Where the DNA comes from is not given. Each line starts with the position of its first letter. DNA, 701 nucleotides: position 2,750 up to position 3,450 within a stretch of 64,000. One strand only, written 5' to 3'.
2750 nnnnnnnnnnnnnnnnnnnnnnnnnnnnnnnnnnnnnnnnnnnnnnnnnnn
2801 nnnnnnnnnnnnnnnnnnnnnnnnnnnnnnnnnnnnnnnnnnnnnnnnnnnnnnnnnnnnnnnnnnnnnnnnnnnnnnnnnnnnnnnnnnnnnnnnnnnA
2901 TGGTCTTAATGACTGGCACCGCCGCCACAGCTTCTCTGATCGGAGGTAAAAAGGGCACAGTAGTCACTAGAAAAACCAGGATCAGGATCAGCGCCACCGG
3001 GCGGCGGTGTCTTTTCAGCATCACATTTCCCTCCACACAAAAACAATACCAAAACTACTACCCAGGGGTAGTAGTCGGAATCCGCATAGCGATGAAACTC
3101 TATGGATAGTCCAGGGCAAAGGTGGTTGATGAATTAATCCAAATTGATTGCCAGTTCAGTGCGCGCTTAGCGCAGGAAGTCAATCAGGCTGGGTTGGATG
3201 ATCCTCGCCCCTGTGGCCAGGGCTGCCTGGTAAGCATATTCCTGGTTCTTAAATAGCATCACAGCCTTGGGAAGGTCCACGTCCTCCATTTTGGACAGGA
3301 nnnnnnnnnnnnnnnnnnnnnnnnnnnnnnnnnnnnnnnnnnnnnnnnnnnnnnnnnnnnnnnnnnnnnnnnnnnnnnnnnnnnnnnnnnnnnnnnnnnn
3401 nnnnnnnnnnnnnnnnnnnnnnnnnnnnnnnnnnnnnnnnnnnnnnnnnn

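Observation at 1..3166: A >1000-aa ORF missing from the ORF track: a wall of at least 10 tandem IPT/TIG domains where flagellin-region genes would be expected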

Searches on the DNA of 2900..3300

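Call 117: search_rna_families(source=window, start=2900, end=3300, threshold=evalue, max_evalue=1)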
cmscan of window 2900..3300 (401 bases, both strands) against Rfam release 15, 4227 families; matches with E-value up to 1: 0.
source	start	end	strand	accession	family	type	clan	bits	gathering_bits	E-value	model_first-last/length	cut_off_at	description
